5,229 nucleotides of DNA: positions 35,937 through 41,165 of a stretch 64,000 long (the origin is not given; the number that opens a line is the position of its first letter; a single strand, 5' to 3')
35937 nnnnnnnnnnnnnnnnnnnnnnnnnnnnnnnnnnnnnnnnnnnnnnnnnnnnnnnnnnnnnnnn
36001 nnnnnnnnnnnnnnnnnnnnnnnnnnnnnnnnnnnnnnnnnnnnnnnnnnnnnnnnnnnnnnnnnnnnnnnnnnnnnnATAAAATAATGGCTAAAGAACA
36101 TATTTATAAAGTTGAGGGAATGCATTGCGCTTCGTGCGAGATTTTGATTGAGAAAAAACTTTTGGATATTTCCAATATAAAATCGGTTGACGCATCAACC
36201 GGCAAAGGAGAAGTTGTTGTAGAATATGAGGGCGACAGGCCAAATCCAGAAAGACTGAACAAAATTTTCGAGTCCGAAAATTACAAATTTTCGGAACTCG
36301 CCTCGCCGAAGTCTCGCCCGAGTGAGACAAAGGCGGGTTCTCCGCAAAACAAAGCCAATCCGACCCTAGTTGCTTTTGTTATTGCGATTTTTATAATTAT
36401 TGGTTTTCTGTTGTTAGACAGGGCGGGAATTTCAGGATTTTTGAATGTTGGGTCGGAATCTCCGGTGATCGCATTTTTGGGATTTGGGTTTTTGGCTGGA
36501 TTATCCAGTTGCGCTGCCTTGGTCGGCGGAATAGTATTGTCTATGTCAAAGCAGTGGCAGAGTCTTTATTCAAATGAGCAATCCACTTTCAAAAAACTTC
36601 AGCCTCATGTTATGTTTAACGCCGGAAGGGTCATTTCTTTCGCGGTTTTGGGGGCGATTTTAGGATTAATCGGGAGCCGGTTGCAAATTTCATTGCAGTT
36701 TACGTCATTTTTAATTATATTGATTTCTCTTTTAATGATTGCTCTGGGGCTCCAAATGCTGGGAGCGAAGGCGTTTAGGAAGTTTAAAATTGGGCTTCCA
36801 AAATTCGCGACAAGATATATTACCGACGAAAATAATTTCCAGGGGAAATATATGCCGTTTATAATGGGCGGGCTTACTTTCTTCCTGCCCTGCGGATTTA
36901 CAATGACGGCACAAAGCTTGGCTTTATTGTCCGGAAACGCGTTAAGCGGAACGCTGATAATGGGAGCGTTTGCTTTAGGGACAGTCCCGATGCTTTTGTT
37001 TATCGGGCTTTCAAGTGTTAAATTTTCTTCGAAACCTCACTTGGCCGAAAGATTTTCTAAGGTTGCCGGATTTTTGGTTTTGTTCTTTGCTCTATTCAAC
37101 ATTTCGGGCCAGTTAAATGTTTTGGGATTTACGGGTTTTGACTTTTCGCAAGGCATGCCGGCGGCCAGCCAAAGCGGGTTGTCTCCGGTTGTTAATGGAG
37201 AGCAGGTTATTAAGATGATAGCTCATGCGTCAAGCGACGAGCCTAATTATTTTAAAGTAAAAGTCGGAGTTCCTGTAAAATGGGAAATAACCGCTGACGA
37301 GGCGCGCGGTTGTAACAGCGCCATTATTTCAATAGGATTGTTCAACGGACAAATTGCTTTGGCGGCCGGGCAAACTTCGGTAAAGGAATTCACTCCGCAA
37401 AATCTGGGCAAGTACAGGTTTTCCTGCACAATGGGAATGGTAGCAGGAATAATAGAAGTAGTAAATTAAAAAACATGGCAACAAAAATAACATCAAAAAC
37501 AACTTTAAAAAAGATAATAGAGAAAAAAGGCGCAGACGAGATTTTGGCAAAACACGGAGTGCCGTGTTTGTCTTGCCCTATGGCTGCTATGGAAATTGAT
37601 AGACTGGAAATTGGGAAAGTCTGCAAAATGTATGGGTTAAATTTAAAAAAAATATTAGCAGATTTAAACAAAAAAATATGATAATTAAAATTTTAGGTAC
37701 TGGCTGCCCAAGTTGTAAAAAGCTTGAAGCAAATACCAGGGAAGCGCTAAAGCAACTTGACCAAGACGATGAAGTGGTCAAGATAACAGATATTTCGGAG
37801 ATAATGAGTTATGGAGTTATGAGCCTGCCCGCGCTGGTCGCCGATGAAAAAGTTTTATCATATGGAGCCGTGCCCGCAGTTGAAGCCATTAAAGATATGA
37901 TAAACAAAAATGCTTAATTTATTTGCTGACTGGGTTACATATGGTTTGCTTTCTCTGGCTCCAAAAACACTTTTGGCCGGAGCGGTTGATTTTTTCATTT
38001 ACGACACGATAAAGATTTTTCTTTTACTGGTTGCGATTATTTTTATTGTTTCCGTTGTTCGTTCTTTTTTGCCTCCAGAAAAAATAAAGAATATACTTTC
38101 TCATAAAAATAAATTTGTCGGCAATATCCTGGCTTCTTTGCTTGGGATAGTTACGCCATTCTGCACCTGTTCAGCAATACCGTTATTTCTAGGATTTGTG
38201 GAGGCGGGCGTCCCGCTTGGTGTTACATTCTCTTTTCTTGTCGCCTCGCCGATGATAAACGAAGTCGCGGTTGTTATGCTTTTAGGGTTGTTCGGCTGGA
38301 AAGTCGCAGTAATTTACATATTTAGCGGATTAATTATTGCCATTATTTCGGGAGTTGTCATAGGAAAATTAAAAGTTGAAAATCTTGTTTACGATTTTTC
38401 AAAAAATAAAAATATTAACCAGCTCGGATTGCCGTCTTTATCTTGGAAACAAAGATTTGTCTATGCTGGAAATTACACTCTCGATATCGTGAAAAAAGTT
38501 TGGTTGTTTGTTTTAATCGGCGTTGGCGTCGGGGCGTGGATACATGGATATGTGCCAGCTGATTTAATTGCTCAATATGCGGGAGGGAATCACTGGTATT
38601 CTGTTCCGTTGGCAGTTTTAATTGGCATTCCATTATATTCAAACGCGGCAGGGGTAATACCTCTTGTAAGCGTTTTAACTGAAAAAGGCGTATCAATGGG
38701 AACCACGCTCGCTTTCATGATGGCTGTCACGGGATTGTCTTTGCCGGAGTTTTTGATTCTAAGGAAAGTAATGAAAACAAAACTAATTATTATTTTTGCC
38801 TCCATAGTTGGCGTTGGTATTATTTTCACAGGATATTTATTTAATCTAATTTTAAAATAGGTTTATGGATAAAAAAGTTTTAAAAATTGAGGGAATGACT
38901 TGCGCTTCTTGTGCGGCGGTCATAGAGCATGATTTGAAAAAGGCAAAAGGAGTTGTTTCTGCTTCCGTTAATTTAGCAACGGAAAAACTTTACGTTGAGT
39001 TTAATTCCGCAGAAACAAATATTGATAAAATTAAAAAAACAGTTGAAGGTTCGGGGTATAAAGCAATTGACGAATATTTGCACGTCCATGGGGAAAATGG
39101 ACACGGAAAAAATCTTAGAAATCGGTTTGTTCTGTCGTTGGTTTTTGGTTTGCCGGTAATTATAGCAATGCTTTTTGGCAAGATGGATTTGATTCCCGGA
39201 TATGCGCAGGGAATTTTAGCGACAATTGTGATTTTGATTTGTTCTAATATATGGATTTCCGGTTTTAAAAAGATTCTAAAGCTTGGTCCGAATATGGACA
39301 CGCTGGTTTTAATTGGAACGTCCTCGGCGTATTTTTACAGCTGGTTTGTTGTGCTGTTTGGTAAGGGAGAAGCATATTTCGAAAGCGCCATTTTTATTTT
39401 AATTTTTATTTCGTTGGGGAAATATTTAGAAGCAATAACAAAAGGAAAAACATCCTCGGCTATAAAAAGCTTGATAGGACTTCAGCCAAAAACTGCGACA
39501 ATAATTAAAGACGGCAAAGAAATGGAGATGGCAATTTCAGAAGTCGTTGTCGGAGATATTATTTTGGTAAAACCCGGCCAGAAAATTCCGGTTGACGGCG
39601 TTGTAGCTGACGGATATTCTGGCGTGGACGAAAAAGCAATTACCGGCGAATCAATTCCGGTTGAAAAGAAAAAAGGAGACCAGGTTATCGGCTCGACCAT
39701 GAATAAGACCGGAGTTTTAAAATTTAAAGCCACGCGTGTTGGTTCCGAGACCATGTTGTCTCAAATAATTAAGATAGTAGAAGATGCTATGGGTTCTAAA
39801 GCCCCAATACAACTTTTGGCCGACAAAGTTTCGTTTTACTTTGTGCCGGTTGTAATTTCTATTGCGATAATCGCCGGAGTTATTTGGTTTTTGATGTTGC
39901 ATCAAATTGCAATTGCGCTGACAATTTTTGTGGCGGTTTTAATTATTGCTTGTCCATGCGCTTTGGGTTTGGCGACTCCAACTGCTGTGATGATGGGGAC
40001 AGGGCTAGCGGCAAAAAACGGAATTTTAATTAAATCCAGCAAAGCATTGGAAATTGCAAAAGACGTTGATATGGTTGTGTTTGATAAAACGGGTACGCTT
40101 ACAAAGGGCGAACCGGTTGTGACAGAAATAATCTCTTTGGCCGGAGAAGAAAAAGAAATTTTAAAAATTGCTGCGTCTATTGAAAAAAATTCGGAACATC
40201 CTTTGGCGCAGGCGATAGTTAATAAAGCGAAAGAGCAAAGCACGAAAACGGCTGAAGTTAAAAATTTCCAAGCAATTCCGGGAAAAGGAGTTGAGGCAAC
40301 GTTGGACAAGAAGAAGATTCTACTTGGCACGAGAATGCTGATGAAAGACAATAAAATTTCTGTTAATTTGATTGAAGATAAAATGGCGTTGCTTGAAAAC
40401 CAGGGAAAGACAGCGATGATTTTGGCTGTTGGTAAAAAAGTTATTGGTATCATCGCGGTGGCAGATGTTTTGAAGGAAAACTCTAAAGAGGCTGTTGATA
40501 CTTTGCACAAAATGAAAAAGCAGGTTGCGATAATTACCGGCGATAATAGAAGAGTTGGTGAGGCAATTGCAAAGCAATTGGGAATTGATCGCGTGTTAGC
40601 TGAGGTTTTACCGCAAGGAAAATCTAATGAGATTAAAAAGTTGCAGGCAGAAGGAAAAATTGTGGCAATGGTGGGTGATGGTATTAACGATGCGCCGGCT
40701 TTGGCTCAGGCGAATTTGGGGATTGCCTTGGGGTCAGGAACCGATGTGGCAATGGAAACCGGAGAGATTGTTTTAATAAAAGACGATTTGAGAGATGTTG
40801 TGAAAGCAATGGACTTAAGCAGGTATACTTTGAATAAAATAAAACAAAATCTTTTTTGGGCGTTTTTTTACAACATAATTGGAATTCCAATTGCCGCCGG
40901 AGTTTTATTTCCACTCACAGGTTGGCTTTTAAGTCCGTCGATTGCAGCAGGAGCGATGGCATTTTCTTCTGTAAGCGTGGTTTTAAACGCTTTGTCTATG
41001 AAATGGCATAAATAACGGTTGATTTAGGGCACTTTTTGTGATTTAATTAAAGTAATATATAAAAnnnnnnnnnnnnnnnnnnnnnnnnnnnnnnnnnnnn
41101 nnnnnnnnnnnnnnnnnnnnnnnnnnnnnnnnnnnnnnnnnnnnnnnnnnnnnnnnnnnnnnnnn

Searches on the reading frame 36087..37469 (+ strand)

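Call 94: search_protein_families(library=pfam, max_evalue=0.00001, proteins=[window:36087-37469:+])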
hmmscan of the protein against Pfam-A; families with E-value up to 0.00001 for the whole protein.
window:36087-37469:+ (460 aa): 3 families
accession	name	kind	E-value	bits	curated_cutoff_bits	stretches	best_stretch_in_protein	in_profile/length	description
PF13386.12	DsbD_2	-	1.2e-31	110.6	24.9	1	131-336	3-198/199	Cytochrome C biogenesis protein transmembrane region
PF00403.32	HMA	-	6.6e-12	46.1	24.8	1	7-67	2-62/62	Heavy-metal-associated domain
PF02683.22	DsbD_TM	-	4.3e-10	39.7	27.1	1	127-337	5-213/219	Cytochrome C biogenesis protein transmembrane domain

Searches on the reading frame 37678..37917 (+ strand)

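Call 94: search_protein_families(library=pfam, max_evalue=0.00001, proteins=[window:37678-37917:+])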
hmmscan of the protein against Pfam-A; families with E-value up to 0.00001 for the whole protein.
window:37678-37917:+ (79 aa): 1 family
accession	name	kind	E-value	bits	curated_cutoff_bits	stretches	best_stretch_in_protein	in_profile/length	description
PF13192.12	Thioredoxin_3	-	2.6e-23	82.3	24.8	1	1-75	1-75/76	Thioredoxin domain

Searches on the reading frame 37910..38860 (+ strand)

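Call 94: search_protein_families(library=pfam, max_evalue=0.00001, proteins=[window:37910-38860:+])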
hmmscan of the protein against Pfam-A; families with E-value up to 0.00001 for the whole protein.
window:37910-38860:+ (316 aa): 1 family
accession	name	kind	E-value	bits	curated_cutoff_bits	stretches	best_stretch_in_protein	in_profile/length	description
PF03773.19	ArsP_1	-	4.7e-80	269.3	32.3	1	22-312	2-293/294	Predicted permease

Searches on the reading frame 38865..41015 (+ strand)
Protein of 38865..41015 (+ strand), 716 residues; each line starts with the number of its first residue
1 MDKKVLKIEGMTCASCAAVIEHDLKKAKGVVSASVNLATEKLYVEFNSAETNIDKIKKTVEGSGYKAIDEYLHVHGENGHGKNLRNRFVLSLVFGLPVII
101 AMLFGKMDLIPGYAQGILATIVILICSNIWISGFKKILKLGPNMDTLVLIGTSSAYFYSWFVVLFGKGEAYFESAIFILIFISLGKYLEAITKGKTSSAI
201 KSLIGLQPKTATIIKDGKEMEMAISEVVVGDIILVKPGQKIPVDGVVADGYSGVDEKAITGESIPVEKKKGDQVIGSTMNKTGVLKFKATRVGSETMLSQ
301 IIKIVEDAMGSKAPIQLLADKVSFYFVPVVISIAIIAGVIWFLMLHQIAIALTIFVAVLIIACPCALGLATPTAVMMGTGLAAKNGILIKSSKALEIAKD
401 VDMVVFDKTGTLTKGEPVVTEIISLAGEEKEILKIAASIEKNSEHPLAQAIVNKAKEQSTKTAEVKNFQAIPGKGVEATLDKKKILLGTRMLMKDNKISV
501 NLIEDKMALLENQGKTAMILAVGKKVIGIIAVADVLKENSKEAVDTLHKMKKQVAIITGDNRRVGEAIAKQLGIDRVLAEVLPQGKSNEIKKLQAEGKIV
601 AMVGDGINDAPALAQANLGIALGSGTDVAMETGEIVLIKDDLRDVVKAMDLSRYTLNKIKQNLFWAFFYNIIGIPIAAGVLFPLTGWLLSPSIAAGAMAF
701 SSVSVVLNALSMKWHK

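Call 94: search_protein_families(library=pfam, max_evalue=0.00001, proteins=[window:38865-41015:+])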
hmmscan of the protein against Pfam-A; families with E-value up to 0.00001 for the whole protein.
window:38865-41015:+ (716 aa): 3 families
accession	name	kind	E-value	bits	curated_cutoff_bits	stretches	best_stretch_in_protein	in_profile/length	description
PF00122.25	E1-E2_ATPase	-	4.5e-59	199.4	28.1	1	206-385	2-181/181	E1-E2 ATPase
PF00702.32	Hydrolase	-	5.5e-39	135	26.4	1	402-617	2-191/191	haloacid dehalogenase-like hydrolase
PF00403.32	HMA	-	3e-15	56.8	24.8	1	5-66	1-62/62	Heavy-metal-associated domain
